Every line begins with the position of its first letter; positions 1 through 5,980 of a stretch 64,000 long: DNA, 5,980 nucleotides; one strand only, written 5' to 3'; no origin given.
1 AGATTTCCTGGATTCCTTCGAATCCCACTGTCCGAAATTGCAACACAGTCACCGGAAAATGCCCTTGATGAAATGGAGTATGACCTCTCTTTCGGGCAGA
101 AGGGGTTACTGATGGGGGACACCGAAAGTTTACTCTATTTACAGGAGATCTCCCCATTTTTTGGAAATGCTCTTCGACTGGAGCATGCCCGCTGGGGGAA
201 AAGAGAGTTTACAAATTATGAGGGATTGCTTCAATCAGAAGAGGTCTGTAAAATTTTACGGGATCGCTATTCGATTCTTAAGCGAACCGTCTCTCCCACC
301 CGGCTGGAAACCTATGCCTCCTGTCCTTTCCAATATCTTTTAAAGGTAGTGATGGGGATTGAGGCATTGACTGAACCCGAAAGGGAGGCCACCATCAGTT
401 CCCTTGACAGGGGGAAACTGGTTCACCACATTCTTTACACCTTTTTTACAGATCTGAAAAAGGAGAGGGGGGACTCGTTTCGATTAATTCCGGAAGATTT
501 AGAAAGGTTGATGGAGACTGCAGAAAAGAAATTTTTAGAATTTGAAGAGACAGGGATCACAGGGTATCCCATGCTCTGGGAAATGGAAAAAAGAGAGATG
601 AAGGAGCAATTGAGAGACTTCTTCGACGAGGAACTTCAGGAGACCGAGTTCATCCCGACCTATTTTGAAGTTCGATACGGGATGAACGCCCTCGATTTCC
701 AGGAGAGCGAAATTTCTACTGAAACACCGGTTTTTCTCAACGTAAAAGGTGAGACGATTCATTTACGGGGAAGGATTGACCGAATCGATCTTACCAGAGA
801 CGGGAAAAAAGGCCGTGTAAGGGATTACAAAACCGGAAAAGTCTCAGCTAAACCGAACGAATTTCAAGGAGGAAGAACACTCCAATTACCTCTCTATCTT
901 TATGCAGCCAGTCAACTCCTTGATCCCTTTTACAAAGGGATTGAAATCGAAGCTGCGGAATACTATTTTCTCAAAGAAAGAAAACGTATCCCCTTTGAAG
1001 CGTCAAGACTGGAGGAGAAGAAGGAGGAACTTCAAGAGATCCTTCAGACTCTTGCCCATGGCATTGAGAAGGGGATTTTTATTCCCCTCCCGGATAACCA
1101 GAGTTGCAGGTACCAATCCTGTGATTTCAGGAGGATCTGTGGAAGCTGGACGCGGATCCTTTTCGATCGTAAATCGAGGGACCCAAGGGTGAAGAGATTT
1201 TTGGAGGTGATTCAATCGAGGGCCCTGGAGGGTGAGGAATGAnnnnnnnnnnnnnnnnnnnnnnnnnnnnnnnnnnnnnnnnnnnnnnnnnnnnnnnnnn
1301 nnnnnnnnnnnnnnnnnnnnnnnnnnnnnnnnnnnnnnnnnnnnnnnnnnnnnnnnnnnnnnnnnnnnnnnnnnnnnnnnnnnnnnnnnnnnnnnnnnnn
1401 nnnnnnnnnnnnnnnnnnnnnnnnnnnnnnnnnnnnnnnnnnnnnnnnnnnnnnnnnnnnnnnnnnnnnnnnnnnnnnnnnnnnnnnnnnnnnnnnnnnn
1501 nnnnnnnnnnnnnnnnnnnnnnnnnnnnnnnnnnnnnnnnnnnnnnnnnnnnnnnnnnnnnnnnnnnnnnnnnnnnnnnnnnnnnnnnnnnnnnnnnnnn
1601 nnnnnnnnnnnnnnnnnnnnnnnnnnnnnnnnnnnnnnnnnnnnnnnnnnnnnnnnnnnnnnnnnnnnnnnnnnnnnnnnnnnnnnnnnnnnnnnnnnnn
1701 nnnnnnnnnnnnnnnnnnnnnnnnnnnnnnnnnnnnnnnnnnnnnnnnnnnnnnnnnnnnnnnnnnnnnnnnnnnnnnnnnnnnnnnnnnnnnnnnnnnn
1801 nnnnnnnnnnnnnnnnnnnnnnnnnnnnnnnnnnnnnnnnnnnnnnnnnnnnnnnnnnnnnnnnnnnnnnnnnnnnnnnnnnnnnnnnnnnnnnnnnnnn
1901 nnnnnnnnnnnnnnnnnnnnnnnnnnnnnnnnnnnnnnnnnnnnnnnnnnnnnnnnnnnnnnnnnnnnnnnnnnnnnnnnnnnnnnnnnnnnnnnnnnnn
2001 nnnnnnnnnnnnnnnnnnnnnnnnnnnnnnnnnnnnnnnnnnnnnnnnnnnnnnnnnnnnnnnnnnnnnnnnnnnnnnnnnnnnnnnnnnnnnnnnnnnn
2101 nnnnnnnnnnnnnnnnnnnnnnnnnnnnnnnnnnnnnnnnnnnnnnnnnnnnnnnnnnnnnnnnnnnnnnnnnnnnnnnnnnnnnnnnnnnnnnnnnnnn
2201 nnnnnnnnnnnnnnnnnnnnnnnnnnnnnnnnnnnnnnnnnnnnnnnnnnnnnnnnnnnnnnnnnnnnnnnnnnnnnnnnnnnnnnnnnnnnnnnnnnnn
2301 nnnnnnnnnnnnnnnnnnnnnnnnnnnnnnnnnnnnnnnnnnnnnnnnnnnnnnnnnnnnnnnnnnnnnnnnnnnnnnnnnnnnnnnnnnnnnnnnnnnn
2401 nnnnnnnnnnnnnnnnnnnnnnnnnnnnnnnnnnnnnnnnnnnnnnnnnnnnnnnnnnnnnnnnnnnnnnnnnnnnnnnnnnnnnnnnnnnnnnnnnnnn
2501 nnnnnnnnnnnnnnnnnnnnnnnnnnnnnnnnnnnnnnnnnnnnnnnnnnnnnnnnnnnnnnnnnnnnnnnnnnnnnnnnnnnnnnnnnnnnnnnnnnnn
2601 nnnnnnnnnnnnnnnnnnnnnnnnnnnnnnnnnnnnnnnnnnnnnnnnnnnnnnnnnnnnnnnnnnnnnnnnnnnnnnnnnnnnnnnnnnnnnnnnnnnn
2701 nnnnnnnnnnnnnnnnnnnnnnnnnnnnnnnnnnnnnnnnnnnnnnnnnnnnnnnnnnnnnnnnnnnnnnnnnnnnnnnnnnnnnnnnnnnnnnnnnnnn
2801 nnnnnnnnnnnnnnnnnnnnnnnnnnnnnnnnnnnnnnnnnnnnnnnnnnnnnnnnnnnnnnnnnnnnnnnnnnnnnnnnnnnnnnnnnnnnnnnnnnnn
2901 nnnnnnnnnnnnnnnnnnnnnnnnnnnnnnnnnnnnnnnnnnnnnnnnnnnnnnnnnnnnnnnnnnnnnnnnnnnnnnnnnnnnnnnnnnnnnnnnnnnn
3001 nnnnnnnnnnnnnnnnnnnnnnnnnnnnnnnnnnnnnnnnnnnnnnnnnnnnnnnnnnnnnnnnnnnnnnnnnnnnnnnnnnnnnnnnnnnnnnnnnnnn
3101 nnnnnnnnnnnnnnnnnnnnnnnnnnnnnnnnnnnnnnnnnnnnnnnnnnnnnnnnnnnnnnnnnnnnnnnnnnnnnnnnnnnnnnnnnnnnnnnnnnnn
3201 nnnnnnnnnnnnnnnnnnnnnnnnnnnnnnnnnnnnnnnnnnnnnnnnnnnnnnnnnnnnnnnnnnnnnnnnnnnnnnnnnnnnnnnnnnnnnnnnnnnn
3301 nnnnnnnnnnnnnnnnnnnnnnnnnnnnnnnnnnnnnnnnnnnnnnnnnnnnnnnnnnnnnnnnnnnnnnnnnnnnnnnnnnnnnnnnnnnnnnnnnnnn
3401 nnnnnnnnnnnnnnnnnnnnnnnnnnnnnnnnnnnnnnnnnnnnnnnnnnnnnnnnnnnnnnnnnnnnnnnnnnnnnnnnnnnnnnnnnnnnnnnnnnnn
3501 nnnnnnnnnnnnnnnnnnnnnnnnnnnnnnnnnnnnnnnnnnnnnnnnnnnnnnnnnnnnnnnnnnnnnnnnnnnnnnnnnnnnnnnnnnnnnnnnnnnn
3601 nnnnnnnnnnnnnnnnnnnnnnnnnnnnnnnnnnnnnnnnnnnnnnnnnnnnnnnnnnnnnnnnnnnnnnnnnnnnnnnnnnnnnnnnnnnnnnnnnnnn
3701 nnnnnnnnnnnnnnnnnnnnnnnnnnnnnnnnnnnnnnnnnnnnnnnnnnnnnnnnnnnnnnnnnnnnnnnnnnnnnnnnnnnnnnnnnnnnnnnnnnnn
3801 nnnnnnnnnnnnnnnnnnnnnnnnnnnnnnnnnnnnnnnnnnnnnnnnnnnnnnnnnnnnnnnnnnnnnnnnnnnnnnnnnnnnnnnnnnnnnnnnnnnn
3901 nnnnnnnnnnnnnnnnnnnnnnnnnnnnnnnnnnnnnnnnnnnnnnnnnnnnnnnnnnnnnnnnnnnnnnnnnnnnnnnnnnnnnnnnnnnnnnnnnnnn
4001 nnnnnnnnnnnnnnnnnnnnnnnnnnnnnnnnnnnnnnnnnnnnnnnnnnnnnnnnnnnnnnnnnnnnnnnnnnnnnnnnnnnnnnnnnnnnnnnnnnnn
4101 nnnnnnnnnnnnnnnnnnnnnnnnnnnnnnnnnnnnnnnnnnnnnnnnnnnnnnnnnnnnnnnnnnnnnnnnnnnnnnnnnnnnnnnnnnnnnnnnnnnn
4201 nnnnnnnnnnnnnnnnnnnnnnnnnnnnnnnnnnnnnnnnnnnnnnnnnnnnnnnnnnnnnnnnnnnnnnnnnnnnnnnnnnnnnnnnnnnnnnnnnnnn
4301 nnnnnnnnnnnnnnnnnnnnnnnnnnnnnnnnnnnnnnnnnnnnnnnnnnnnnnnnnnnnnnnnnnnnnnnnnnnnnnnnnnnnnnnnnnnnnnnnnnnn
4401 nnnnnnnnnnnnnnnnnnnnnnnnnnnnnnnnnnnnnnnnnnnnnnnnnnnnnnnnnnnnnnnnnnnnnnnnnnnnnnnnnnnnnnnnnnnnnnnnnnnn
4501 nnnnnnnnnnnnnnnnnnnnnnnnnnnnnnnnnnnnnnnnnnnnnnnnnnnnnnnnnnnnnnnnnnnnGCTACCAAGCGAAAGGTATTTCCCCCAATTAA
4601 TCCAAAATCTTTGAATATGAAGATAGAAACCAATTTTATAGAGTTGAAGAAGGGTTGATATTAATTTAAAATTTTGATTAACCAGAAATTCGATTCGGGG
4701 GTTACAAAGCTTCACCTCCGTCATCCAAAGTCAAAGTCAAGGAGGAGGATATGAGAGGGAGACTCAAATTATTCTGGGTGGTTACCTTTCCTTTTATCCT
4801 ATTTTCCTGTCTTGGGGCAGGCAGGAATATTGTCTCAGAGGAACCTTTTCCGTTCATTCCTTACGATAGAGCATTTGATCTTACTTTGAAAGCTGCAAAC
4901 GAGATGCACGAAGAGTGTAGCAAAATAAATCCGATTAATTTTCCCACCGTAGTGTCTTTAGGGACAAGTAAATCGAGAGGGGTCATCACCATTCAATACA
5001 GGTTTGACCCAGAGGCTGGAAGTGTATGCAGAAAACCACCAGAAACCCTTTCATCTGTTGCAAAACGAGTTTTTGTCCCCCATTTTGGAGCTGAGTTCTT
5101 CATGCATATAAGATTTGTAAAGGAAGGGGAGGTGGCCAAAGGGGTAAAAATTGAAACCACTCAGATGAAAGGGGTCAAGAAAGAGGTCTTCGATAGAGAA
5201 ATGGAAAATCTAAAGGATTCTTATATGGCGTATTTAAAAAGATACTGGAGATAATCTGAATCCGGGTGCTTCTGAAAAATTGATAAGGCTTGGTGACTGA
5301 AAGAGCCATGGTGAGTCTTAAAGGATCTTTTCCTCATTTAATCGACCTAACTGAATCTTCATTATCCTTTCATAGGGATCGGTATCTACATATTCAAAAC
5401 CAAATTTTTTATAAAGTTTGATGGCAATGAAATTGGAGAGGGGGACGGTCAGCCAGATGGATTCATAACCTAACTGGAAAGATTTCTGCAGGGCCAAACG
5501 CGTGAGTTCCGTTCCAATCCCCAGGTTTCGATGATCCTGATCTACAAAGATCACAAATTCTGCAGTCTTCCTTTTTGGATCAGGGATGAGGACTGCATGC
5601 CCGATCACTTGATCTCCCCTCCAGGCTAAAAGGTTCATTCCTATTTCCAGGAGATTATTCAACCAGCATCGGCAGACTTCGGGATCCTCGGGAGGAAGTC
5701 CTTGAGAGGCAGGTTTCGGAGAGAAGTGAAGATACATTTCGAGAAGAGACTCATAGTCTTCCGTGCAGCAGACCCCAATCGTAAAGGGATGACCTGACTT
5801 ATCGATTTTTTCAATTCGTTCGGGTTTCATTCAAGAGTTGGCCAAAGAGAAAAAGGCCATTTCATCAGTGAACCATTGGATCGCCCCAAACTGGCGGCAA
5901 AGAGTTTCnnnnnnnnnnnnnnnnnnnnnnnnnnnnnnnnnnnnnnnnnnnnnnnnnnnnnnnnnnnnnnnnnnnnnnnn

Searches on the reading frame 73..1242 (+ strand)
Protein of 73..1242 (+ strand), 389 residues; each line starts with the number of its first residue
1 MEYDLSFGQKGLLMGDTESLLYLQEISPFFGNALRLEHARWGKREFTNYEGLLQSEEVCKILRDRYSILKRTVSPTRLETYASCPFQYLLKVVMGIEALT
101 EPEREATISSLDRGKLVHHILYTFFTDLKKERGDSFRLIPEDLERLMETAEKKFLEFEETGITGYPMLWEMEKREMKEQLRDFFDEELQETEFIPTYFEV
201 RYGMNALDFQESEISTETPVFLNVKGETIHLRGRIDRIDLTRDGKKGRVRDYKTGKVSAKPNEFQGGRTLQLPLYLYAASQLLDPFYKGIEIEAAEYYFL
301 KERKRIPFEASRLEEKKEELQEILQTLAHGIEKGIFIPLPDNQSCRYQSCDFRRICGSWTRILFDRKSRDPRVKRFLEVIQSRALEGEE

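Call 34: search_protein_families(library=pfam, proteins=[window:73-1242:+], max_evalue=0.0001)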
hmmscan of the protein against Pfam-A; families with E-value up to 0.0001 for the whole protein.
window:73-1242:+ (389 aa): 1 family
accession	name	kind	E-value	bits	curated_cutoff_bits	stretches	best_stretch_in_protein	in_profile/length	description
PF12705.13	PDDEXK_1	-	5.4e-40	138.3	22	1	72-356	1-246/247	PD-(D/E)XK nuclease superfamily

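Call 94: find_encoding_contigs(protein=window:73-1242:+, flank=6000, max_places=1)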
Protein window:73-1242:+ (389 aa): no gene with exactly this product is on record in the collection.

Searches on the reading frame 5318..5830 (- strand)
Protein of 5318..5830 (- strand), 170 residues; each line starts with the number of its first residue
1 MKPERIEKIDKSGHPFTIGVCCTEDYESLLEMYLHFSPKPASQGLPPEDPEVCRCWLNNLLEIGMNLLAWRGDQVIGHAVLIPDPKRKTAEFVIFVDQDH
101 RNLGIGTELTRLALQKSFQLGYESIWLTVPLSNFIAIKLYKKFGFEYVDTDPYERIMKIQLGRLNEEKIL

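Call 34: search_protein_families(library=pfam, proteins=[window:5318-5830:-], max_evalue=0.0001)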
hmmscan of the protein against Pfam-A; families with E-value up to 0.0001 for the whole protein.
window:5318-5830:- (170 aa): 6 families
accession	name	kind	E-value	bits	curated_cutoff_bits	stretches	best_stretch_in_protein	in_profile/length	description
PF00583.31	Acetyltransf_1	-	9.1e-19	68.3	20.7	1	51-145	23-116/116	Acetyltransferase (GNAT) family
PF13508.13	Acetyltransf_7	-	2.2e-11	44.4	27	1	68-146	7-83/84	Acetyltransferase (GNAT) domain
PF13673.13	Acetyltransf_10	-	2.1e-07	31.4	23.6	1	67-151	34-113/128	Acetyltransferase (GNAT) domain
PF13302.13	Acetyltransf_3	-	2.7e-06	28.6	25.4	1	44-146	28-138/138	Acetyltransferase (GNAT) domain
PF08445.16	FR47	-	5.3e-05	23.6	22.1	1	92-149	25-81/86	FR47-like protein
PF13420.13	Acetyltransf_4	-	7.2e-05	23.3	24.3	1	72-148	57-137/155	Acetyltransferase (GNAT) domain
